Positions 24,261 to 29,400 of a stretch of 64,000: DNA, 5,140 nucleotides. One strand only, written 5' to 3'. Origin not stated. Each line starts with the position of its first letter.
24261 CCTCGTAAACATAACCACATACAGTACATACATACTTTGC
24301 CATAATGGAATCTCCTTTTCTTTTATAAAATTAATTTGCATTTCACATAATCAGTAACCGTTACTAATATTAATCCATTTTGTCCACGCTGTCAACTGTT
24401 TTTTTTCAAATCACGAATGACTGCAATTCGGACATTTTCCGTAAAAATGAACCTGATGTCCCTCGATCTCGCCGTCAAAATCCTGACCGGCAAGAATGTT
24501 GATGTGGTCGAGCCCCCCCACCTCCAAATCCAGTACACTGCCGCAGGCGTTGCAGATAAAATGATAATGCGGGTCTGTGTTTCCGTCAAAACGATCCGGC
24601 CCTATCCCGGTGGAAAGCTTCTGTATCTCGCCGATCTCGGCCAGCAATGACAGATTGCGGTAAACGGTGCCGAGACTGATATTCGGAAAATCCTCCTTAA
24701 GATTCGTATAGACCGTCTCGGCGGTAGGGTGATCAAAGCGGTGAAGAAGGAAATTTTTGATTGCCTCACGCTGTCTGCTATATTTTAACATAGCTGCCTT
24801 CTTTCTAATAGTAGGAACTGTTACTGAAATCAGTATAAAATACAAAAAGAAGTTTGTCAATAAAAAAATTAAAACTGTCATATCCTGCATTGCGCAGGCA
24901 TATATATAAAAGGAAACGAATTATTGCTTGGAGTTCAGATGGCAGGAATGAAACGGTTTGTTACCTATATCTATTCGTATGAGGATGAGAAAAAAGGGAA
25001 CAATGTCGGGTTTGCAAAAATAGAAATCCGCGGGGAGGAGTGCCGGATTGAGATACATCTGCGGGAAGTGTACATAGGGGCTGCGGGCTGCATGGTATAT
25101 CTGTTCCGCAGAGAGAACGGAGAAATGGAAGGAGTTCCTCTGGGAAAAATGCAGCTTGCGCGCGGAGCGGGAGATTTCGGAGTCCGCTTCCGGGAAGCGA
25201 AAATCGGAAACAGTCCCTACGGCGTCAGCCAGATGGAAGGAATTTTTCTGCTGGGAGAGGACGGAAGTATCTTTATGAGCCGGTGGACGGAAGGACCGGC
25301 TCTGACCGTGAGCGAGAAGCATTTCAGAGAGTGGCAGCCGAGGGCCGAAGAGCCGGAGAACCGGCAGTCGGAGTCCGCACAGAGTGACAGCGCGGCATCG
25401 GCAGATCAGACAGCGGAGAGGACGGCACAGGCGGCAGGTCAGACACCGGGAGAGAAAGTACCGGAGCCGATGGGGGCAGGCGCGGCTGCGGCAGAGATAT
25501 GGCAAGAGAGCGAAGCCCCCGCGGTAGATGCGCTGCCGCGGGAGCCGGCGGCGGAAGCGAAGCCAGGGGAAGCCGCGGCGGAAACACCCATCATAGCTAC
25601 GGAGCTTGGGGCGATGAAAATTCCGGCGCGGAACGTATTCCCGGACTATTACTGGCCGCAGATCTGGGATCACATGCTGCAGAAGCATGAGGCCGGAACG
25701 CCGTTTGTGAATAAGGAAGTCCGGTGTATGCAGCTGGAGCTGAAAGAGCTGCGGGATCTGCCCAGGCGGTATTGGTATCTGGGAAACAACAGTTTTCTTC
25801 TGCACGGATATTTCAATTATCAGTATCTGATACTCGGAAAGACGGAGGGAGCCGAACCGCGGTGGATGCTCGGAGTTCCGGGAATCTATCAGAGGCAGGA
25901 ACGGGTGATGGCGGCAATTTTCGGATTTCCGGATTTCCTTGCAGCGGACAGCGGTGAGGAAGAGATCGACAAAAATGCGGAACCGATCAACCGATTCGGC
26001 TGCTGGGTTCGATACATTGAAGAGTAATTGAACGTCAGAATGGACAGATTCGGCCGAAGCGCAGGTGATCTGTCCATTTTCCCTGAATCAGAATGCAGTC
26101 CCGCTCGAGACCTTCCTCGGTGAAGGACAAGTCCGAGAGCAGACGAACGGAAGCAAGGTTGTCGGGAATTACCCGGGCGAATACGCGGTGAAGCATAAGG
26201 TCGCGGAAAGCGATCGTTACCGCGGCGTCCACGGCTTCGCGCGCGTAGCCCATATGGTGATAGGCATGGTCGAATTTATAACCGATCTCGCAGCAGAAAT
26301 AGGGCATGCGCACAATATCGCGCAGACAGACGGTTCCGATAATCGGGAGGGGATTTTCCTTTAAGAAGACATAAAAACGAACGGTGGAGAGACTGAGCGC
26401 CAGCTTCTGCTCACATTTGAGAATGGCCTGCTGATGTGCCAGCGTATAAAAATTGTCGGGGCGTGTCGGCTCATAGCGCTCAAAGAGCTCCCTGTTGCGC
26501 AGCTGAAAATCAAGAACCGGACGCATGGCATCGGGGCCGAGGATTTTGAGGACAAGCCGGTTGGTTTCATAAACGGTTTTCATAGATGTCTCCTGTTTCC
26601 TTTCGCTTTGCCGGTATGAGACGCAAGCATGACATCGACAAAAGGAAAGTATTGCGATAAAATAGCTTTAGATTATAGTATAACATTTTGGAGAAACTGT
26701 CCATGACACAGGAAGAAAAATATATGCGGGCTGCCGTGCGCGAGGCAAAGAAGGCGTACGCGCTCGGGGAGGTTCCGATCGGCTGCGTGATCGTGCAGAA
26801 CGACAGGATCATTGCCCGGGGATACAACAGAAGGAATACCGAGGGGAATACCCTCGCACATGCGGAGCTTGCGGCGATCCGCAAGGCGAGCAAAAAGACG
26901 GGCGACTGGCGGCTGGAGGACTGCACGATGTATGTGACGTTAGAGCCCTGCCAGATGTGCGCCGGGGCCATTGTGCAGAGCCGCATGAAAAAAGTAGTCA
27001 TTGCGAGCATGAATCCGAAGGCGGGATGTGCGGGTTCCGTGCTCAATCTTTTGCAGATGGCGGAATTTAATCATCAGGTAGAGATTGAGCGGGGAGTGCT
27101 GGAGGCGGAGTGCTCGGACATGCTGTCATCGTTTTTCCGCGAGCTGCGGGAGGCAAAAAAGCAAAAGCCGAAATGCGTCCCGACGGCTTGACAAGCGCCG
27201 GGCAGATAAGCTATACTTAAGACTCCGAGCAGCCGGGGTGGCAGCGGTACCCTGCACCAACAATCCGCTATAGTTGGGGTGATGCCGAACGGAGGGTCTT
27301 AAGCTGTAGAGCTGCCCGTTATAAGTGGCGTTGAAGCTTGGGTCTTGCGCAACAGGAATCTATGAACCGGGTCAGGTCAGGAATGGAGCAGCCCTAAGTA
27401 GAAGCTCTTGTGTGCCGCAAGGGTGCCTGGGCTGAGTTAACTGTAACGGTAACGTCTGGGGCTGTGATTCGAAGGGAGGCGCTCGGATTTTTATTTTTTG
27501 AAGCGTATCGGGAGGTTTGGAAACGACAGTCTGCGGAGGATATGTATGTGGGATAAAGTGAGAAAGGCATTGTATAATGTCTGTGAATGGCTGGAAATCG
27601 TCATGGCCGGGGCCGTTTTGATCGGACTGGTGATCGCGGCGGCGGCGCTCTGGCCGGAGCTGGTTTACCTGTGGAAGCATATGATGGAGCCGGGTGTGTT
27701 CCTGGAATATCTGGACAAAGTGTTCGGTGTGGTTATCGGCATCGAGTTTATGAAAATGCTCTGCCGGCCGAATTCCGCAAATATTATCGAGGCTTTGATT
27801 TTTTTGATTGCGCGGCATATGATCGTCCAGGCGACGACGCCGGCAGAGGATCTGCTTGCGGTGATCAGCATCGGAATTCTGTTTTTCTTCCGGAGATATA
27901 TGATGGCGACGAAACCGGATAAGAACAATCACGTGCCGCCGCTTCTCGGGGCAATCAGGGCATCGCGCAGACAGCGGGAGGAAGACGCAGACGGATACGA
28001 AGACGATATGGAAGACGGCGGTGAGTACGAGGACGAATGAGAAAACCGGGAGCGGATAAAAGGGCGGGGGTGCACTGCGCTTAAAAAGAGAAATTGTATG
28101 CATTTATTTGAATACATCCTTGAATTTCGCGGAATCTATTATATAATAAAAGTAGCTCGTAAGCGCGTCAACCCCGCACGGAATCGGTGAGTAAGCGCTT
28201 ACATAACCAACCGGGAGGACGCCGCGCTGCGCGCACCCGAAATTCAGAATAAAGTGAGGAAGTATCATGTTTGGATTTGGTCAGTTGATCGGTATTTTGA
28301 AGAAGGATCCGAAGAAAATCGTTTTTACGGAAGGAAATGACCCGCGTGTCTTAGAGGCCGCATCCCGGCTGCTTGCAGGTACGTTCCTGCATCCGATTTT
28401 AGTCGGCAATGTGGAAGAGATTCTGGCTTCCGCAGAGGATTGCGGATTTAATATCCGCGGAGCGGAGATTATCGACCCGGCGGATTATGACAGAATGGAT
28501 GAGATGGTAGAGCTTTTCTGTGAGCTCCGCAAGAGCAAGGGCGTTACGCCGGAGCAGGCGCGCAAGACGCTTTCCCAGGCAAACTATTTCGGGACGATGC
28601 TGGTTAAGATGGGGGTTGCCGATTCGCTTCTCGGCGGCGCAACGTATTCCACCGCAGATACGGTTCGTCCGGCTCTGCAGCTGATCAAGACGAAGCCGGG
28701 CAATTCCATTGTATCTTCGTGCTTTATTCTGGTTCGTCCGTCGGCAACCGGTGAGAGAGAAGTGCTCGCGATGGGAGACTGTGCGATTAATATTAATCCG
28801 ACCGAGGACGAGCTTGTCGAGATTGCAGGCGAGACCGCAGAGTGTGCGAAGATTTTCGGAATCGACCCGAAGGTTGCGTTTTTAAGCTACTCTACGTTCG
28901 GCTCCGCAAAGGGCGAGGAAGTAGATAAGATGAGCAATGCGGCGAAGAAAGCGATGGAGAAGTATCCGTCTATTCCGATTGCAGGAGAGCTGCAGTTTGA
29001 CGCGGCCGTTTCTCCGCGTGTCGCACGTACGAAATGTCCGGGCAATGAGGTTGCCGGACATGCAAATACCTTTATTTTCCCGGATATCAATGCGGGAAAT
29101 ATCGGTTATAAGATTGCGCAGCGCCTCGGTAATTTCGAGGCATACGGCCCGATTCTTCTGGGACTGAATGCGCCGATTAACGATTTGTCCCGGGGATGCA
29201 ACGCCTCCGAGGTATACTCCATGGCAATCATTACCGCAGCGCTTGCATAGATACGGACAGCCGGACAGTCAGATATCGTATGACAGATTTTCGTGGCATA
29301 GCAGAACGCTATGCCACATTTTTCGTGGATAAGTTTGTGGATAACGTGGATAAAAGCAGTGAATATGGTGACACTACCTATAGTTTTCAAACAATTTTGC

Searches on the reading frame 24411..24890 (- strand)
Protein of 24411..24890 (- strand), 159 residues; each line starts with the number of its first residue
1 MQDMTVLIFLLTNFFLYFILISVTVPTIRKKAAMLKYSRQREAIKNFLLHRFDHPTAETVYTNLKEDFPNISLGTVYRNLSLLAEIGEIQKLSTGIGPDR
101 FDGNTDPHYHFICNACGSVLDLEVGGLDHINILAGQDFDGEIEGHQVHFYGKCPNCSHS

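Call 96: search_protein_families(library=pfam, proteins=[window:24411-24890:-], max_evalue=0.0001)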
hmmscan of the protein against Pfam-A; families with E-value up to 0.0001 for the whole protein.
window:24411-24890:- (159 aa): 1 family
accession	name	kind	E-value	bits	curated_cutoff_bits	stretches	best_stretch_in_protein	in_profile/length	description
PF01475.25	FUR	-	2.1e-25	89.6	23.1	1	35-149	4-120/121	Ferric uptake regulator family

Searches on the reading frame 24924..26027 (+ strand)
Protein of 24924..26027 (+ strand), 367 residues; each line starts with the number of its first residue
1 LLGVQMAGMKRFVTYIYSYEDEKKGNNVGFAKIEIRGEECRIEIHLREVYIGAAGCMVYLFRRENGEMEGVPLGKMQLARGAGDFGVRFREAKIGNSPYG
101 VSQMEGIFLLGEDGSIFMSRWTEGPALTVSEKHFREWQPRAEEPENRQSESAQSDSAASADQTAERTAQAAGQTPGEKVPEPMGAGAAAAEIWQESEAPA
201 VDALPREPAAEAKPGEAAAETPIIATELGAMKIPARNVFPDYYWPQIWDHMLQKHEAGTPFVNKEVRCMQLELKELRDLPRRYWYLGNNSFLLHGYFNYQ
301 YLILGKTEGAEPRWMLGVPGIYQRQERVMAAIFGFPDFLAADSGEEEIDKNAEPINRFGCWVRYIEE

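Call 96: search_protein_families(library=pfam, proteins=[window:24924-26027:+], max_evalue=0.0001)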
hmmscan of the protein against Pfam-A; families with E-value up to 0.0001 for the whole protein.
window:24924-26027:+ (367 aa): 1 family
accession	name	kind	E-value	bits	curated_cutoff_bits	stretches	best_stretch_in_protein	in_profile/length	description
PF19623.4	DUF6128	-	4.9e-06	27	27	1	271-341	27-96/113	Family of unknown function (DUF6128)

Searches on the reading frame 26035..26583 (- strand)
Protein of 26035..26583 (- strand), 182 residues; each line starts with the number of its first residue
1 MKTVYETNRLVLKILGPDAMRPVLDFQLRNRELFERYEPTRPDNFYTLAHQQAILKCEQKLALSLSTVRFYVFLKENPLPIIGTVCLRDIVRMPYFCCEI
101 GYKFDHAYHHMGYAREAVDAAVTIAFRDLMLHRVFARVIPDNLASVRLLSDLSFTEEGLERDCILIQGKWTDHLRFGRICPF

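Call 55: search_protein_families(library=pfam, proteins=[window:26035-26583:-], max_evalue=0.0001)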
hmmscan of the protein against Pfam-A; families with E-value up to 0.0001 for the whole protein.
window:26035-26583:- (182 aa): 3 families
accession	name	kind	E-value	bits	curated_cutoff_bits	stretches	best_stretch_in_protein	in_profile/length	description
PF13302.13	Acetyltransf_3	-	3.5e-16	60.6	25.4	1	10-154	2-137/138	Acetyltransferase (GNAT) domain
PF00583.31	Acetyltransf_1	-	3.2e-08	34.3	20.7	1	57-149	27-111/116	Acetyltransferase (GNAT) family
PF13420.13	Acetyltransf_4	-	5e-08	33.5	24.3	1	80-174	59-154/155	Acetyltransferase (GNAT) domain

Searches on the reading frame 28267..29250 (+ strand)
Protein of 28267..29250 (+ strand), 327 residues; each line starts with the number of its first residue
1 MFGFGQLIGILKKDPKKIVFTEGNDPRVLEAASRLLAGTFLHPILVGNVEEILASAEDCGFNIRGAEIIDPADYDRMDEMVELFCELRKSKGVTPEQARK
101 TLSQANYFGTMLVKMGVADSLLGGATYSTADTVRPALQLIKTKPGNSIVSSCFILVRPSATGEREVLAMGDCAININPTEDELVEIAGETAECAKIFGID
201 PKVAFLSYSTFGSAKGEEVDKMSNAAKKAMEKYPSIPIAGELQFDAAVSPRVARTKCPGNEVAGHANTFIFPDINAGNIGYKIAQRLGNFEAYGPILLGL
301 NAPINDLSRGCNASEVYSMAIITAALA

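Call 55: search_protein_families(library=pfam, proteins=[window:28267-29250:+], max_evalue=0.0001)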
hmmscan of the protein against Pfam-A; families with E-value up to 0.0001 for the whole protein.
window:28267-29250:+ (327 aa): 1 family
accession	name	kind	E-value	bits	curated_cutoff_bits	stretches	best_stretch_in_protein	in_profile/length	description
PF01515.24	PTA_PTB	-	3.5e-115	385.2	24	1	10-324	9-319/319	Phosphate acetyl/butaryl transferase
